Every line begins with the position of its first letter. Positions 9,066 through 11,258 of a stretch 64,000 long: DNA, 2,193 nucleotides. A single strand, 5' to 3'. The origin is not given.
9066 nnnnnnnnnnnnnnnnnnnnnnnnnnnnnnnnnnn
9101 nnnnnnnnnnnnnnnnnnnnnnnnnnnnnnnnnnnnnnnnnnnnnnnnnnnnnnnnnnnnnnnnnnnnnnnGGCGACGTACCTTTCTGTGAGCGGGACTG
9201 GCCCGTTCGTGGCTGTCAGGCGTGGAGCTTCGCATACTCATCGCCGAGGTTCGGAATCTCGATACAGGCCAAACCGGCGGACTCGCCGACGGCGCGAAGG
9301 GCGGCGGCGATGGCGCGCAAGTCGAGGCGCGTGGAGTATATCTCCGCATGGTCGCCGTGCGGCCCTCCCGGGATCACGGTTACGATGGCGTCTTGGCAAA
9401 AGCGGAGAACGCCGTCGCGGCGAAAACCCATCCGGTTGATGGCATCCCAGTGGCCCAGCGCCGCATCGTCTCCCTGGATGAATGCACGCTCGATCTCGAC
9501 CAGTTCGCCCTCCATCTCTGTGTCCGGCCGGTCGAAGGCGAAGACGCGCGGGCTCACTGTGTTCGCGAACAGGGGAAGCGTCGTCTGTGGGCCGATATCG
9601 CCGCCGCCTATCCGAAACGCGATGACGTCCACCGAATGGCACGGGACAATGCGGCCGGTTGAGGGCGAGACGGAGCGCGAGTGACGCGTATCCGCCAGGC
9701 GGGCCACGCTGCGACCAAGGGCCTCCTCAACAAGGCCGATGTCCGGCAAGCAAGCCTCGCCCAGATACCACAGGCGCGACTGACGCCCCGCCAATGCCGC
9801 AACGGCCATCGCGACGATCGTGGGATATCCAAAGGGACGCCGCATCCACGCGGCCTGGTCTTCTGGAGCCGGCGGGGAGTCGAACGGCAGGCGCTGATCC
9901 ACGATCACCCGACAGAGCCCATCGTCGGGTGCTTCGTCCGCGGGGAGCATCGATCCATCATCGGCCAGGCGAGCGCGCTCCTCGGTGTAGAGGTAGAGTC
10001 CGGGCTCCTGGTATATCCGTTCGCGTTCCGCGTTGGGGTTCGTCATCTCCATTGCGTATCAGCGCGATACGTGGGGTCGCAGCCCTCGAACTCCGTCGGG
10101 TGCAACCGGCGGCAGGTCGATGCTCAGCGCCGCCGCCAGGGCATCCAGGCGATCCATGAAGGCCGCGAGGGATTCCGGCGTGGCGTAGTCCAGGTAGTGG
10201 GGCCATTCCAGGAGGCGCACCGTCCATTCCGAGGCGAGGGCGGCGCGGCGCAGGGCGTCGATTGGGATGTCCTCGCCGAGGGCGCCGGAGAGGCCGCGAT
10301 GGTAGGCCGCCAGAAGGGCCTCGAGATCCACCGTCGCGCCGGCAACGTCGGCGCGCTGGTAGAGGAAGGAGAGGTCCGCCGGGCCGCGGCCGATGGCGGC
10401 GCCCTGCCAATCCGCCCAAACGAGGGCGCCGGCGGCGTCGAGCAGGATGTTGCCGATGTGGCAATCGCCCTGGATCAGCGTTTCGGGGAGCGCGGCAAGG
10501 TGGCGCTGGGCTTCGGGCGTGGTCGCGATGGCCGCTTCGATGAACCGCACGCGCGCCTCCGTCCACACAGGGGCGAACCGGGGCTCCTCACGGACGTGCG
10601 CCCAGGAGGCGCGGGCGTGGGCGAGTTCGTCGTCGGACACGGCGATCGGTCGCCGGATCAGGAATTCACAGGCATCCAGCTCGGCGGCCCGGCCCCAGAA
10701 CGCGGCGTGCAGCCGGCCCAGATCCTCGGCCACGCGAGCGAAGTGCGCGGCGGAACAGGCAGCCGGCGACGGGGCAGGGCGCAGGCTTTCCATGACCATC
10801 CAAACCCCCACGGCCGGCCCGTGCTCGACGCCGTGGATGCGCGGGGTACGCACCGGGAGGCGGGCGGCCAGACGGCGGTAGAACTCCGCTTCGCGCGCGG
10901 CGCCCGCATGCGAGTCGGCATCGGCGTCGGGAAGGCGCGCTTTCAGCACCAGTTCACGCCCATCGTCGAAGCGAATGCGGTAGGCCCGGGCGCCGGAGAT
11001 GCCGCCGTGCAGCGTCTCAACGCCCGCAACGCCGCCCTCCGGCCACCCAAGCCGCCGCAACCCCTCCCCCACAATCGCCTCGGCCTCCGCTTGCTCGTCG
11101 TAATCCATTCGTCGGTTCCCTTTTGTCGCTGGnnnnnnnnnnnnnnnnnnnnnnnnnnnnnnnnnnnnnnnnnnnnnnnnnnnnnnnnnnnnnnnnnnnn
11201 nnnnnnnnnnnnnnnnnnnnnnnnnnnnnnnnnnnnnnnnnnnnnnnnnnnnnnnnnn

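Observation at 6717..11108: Four-gene minus-strand operon: APH-fold kinase, unknown protein, SUKH-SUKH-methyltransferase fusion, membrane protein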

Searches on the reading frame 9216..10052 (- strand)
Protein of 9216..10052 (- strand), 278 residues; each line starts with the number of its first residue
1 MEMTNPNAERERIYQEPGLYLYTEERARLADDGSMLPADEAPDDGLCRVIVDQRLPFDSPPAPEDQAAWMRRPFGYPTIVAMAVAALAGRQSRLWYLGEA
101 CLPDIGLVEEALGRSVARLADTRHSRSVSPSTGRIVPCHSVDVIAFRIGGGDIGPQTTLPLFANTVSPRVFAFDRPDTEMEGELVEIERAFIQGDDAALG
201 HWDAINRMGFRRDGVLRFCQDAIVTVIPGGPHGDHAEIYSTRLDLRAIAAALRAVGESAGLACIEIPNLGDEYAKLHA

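Call 3: search_protein_families(library=pfam, proteins=[window:9216-10052:-], max_evalue=0.1)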
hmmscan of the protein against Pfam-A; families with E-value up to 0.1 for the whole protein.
window:9216-10052:- (278 aa): 0 families

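Call 4: search_protein_families(library=ncbifam, proteins=[window:9216-10052:-], max_evalue=0.1)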
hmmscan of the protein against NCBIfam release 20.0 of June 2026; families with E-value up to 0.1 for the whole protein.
window:9216-10052:- (278 aa): 0 families

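Call 5: search_protein_families(library=padloc, proteins=[window:9216-10052:-], max_evalue=0.1)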
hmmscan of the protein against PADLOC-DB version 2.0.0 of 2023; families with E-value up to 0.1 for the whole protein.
window:9216-10052:- (278 aa): 0 families

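Call 14: search_solved_structures(query=window:9216-10052:-, max_evalue=10)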
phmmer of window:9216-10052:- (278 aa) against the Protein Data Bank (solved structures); distinct sequences matched with E-value up to 10: 1.
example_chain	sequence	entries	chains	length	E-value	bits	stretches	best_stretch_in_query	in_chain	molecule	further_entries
7onh_A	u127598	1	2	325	0.0095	18.3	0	173-229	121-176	SAKe6BE-L3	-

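Call 15: find_homologous_proteins(query=window:9216-10052:-)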
Query window:9216-10052:- (278 aa): 3 proteins with E <= 0.001 among 8000 candidates.
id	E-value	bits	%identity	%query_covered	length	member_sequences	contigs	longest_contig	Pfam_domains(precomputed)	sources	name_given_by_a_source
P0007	2.3e-183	626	100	99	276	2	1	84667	-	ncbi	ncbi:MAG TPA: hypothetical protein VGM37_04000 [Armatimonadota bacterium]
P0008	8.7e-75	269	51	97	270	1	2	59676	-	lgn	-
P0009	3.6e-57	212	44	97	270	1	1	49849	-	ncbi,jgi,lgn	ncbi:MAG TPA: hypothetical protein VGM37_11395 [Armatimonadota bacterium]|jgi:hypothetical protein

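Call 17: find_encoding_contigs(protein=P0008, flank=10000, max_places=3)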
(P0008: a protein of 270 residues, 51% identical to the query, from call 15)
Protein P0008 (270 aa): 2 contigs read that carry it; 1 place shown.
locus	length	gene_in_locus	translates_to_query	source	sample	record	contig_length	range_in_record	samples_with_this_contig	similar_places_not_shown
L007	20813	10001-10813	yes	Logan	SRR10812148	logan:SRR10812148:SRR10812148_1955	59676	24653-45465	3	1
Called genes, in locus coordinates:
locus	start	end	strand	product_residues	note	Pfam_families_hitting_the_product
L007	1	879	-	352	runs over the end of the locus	PF17761:DUF1016_N, PF06250:YhcG_C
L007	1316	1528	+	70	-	-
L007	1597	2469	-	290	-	PF08843:AbiEii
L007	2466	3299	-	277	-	PF13338:AbiEi_4 (faint)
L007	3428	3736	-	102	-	-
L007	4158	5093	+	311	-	PF09140:MipZ (faint), PF01656:CbiA, PF02374:ArsA_ATPase (faint), PF10609:ParA (faint), PF13614:AAA_31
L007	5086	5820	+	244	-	-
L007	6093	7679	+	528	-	-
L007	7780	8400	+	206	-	-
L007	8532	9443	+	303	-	-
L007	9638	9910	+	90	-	-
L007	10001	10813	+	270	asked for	-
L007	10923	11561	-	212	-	-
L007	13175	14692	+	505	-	PF06067:DUF932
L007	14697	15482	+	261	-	PF12705:PDDEXK_1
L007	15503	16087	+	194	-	-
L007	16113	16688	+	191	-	-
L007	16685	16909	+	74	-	-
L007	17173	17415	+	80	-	-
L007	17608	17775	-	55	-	-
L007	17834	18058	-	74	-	-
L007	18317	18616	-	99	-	-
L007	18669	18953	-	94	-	-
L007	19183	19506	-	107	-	-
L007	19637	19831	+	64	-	-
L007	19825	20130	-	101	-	-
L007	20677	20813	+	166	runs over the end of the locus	-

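Call 18: find_encoding_contigs(protein=P0009, flank=10000, max_places=3)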
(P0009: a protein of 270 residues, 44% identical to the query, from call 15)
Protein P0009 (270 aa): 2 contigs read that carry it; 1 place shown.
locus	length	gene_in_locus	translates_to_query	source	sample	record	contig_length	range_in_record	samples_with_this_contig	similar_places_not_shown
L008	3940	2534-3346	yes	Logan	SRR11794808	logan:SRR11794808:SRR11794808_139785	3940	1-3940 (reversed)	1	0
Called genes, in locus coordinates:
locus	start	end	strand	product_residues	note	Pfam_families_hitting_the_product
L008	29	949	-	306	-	PF11231:DUF3034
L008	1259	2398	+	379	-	-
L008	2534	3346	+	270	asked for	-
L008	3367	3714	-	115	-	-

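Call 32: predict_structure(alignment_id=A2)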
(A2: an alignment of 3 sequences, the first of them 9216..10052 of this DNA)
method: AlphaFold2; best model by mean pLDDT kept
length: 278 residues; sequences in the alignment: 3
mean_pLDDT: 76.0   pTM: 0.78
mean pLDDT of the five models: 76.0, 74.7, 35.1, 34.5, 33.1
residues with pLDDT >= 90: 25; 70-90: 169; 50-70: 57; < 50: 27
segments of 3 or more residues with pLDDT < 50: 1-7, 56-60, 66-73, 229-233
pLDDT, mean of each block of 10 residues (from residue 1): 47 70 86 82 89 59 50 65 88 86 77 85 68 71 86 72 67 86 89 85 82 88 69 69 91 85 77 54
secondary structure, 60 per line:
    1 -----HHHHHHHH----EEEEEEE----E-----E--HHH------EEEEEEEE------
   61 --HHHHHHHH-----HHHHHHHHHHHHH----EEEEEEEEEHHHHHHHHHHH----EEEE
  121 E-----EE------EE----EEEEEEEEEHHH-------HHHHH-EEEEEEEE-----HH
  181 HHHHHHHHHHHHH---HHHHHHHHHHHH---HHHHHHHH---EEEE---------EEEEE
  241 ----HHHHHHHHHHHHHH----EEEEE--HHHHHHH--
elements in order: H6-13 E18-24 E47-54 H63-70 H76-88 E93-101 H102-112 E117-121 E141-149 H160-164 E166-173 H179-193 H197-208 H212-219 E223-226 E236-240 H245-258 E263-267 H270-276

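Call 56: search_protein_families(library=phrogs, proteins=[window:9216-10052:-, P0008, P0009], max_evalue=0.1)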
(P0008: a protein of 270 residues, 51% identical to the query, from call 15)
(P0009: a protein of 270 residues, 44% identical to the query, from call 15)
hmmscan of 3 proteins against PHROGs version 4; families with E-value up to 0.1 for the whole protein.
window:9216-10052:- (278 aa): 0 families

P0008 (270 aa): 0 families

P0009 (270 aa): 0 families

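Call 59: fold_search(model_id=the predicted structure, library=viral)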
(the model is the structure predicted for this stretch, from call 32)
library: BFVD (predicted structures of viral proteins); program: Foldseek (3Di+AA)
matches with E <= 10: 511; with E <= 0.001: 0
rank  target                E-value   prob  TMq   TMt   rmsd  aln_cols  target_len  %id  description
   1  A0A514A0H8            6.7e-02  0.13  0.16  0.20  17.0       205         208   10  Uncharacterized protein [Aeromonas phage LAh_8]
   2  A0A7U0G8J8            9.4e-02  0.25  0.14  0.25  12.8       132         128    8  (no name in the UniProt tables at hand)
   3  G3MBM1                9.4e-02  0.07  0.14  0.08  20.6       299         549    6  Gp155 [Bacillus phage G]
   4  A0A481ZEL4            1.0e-01  0.06  0.10  0.13  17.8       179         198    7  Uncharacterized protein [Pithovirus LCPAC404]
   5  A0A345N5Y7            1.1e-01  0.16  0.19  0.19  17.3       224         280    9  (no name in the UniProt tables at hand)
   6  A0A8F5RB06            1.1e-01  0.10  0.13  0.11  17.2       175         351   11  Replication initiator protein [Microvirus mar42]
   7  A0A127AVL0            1.1e-01  0.20  0.14  0.28  15.7       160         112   11  Uncharacterized protein [Xanthomonas phage f30-Xaj]
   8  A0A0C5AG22            1.2e-01  0.13  0.10  0.10  11.9        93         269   14  (no name in the UniProt tables at hand)
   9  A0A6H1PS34            1.8e-01  0.05  0.11  0.09  19.2       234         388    9  RNA-directed RNA polymerase (Fragment) [Ophiovirus vaccinii]
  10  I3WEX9                2.0e-01  0.04  0.07  0.06  18.9       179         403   12  Rh152/Rh151 [Rhesus cytomegalovirus (strain 68-1)]
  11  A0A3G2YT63            2.2e-01  0.06  0.14  0.16  18.9       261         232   13  (no name in the UniProt tables at hand)
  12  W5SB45                2.4e-01  0.03  0.10  0.04  19.7       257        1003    9  mRNA 5'-phosphatase [Pithovirus sibericum]
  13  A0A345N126            2.5e-01  0.05  0.11  0.11  16.1       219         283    9  (no name in the UniProt tables at hand)
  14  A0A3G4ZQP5            2.5e-01  0.02  0.10  0.12  18.6       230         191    3  Uncharacterized protein [Terrestrivirus sp.]
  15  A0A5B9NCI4            2.7e-01  0.35  0.19  0.30   7.3       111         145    6  Uncharacterized protein [Stenotrophomonas phage Ponderosa]
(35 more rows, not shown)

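Call 66: search_dna_similar(query=window:9216-10052:-, collection=plasmids, mode=protein, max_evalue=0.001, max_rows=10)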
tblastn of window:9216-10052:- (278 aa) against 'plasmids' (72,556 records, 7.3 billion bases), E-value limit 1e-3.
No match.

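Call 69: search_protein_families(library=pfam, proteins=[L008:1259-2398:+, L007:8532-9443:+, L007:10923-11561:-, L007:6093-7679:+, L007:7780-8400:+], max_evalue=0.05)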
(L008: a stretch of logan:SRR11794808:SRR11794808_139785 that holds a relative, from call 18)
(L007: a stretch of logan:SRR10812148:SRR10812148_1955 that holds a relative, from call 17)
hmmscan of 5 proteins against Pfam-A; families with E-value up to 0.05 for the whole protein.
L008:1259-2398:+ (379 aa): 1 family
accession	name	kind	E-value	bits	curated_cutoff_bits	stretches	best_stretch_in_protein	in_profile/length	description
PF01633.27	Choline_kinase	-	0.0018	18.1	29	1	211-249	162-202/300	Choline/ethanolamine kinase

L007:8532-9443:+ (303 aa): 26 families (the best 25 are shown)
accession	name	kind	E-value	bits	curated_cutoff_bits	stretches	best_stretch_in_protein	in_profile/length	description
PF07719.23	TPR_2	-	6.4e-31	104.3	27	5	79-106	1-28/34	Tetratricopeptide repeat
PF13414.12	TPR_11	-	3.2e-29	100.8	26.8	4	86-125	1-40/42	TPR repeat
PF00515.34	TPR_1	-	2.7e-23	81.2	27.8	1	79-109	1-31/34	Tetratricopeptide repeat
PF14559.12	TPR_19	-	8.7e-23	80.9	25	5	24-81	4-61/68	Tetratricopeptide repeat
PF13432.12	TPR_16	-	9.3e-23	80.8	32.7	5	51-106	3-58/65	Tetratricopeptide repeat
PF13428.12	TPR_14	-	4e-20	70.7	23.5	3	183-222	3-42/44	Tetratricopeptide repeat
PF13181.12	TPR_8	-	8.3e-19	66.5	25.7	1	79-106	1-28/34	Tetratricopeptide repeat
PF13431.12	TPR_17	-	3.9e-18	64.6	24.4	1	68-100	2-34/34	Tetratricopeptide repeat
PF24575.1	TPR_Slam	-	7.2e-13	49.3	35.2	1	15-66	51-102/104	Surface lipoprotein assembly modifier, N-terminal TPR repeats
PF13424.12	TPR_12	-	3e-10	40.6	30.1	2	46-106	4-72/77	Tetratricopeptide repeat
PF23914.1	TPR_CcmH_CycH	-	2.1e-09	37.8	42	1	138-245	41-151/158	Cytochrome c-type biogenesis protein H TPR domain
PF13371.12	TPR_9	-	3.2e-07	30.7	35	2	57-108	7-58/73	Tetratricopeptide repeat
PF13174.12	TPR_6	-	4.1e-06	27.5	26.3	1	80-106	1-27/33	Tetratricopeptide repeat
PF14853.12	Fis1_TPR_C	-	5e-06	27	25.3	0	17-44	7-34/53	Fis1 C-terminal tetratricopeptide repeat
PF12895.13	ANAPC3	-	3.9e-05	24.3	27.2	1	59-111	3-56/82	Anaphase-promoting complex, cyclosome, subunit 3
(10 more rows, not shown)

L007:10923-11561:- (212 aa): 0 families

L007:6093-7679:+ (528 aa): 0 families

L007:7780-8400:+ (206 aa): 0 families

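Call 75: search_solved_structures(query=L008:1259-2398:+, max_evalue=1, show_alignments=1)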
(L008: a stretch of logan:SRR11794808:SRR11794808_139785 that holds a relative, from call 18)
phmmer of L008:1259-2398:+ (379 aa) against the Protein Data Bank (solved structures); distinct sequences matched with E-value up to 1: 3.
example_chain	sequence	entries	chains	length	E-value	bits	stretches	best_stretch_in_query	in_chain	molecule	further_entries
8agy_A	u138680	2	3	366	6.8e-35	124.2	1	50-360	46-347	Corramycin phosphotransferase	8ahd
3fi8_A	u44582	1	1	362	0.087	15.2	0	208-253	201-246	Choline kinase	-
6yxs_A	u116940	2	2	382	0.1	15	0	208-253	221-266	Choline kinase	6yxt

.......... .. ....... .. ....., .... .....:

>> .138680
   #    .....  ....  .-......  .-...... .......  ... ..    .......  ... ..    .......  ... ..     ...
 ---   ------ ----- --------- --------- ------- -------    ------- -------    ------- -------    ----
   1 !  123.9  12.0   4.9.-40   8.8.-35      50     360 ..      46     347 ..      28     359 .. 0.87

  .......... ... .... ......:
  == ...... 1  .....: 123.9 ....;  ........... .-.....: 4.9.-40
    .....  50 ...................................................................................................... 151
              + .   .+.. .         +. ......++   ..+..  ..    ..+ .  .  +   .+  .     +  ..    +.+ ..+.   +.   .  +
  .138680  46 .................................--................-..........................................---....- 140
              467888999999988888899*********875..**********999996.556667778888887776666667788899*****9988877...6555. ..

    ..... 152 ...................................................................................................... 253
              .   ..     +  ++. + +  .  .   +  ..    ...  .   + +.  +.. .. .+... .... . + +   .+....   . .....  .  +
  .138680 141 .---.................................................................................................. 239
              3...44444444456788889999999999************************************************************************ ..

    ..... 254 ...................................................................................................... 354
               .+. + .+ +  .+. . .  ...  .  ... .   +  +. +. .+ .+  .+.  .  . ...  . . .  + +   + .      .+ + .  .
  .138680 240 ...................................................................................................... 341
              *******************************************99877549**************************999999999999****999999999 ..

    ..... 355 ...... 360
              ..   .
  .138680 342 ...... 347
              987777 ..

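Call 77: find_related_loci(query=A2, collection=viral_contigs, flank=10000)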
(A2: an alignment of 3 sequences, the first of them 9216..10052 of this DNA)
Query A2 (278 aa) in viral_contigs; peptide patterns used: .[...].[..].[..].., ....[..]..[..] (x = any residue, [..] = any of these).
52 stretches matched a pattern, but none encodes a relative of the query by tblastn (E <= 1e-3).

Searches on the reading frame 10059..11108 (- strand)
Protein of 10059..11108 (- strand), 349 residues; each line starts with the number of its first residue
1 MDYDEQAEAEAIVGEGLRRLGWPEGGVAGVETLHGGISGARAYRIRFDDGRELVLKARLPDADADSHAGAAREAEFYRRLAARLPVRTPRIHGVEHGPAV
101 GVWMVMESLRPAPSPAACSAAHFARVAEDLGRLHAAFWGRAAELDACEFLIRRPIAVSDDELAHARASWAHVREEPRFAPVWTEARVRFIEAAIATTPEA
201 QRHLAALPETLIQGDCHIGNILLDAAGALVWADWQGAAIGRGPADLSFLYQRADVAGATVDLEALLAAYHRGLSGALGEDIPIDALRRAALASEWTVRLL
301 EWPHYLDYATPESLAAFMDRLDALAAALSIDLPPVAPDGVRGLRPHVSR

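Call 3: search_protein_families(library=pfam, proteins=[window:10059-11108:-], max_evalue=0.1)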
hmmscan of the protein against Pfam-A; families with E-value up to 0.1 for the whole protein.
window:10059-11108:- (349 aa): 2 families
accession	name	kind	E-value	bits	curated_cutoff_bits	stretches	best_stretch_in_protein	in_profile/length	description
PF01636.29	APH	-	5.1e-12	46.5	23.2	1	35-273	7-233/239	Phosphotransferase enzyme family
PF02958.26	EcKL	-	0.017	14.9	22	0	209-276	215-288/294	Ecdysteroid kinase-like family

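Call 4: search_protein_families(library=ncbifam, proteins=[window:10059-11108:-], max_evalue=0.1)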
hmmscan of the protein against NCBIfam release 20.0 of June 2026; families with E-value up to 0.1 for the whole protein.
window:10059-11108:- (349 aa): 2 families
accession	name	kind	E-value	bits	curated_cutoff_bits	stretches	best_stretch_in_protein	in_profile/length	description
NF008738.0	PRK11768.1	equivalog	6.5e-05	22.4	194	1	41-271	41-256/327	serine/threonine protein kinase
NF033068.1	APH_3p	equivalog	0.0021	17.6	205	1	33-134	17-115/255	APH(3') family aminoglycoside O-phosphotransferase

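Call 5: search_protein_families(library=padloc, proteins=[window:10059-11108:-], max_evalue=0.1)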
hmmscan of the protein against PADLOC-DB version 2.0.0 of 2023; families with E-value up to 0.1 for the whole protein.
window:10059-11108:- (349 aa): 0 families

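Call 13: search_solved_structures(query=window:10059-11108:-, max_evalue=1)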
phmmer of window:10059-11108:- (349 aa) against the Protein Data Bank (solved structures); distinct sequences matched with E-value up to 1: 1.
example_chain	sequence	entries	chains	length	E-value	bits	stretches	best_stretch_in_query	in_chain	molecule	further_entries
6ul4_B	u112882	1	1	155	0.43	13.2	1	101-143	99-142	VHH JLO-G11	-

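Call 27: find_homologous_proteins(query=window:10059-11108:-)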
Query window:10059-11108:- (349 aa): 4 proteins with E <= 0.001 among 8000 candidates.
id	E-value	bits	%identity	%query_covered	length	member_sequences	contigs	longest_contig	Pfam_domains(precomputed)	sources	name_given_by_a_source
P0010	8.7e-226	767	100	100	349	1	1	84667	PF01636.30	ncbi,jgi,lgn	ncbi:MAG TPA: aminoglycoside phosphotransferase family protein [Armatimonadota bacterium]|jgi:aminog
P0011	4.2e-50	189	35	94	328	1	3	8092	PF02958.27,PF01636.30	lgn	-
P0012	4.0e-46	176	32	95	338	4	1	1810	PF02958.27,PF01636.30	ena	-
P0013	1.6e-12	66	32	57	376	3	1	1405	PF02958.27,PF01636.30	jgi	jgi:hypothetical protein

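Call 29: find_encoding_contigs(protein=P0011, flank=8000, max_places=3)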
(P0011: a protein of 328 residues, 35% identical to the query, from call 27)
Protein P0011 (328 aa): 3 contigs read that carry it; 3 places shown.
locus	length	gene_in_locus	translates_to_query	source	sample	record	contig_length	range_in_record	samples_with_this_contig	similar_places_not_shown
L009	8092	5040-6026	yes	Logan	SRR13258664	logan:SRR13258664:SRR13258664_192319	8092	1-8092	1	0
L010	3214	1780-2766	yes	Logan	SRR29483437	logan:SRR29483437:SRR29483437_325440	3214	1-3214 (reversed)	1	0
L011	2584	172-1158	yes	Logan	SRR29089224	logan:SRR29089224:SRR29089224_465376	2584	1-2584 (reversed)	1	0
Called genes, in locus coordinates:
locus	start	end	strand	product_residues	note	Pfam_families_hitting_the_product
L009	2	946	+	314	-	?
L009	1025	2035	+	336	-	PF20030:bpMoxR, PF07726:AAA_3, PF07728:AAA_5, PF17863:AAA_lid_2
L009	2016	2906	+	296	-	PF01882:DUF58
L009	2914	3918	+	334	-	PF07584:BatA, PF00092:VWA, PF13519:VWA_2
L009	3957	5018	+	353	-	PF07584:BatA, PF00092:VWA, PF13519:VWA_2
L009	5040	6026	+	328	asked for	PF01636:APH, PF02958:EcKL (weak)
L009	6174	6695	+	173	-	-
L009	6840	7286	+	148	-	-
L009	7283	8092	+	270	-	?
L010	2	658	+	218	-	?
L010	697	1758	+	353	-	PF07584:BatA, PF00092:VWA, PF13519:VWA_2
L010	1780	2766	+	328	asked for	PF01636:APH, PF02958:EcKL (weak)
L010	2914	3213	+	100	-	?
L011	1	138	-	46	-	?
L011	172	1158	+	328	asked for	PF01636:APH, PF02958:EcKL (weak)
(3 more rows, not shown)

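Call 56: search_protein_families(library=phrogs, proteins=[window:10059-11108:-], max_evalue=0.1)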
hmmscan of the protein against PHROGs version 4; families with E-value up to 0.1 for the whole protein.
window:10059-11108:- (349 aa): 0 families

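Call 76: search_solved_structures(query=A4, max_evalue=0.01)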
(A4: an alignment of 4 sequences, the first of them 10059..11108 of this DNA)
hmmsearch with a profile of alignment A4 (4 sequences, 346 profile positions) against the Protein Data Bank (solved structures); distinct sequences matched with E-value up to 0.01: 3.
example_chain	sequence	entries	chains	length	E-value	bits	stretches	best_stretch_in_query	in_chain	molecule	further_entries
1zyl_A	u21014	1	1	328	0.00041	22.8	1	194-284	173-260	Hypothetical protein yihE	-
4h05_A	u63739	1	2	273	0.00062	22.2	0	38-146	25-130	Aminoglycoside-O-phosphotransferase VIII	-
8v3v_A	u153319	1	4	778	0.0092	18.3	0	183-255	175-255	Acyl-Coenzyme A dehydrogenase family, member 11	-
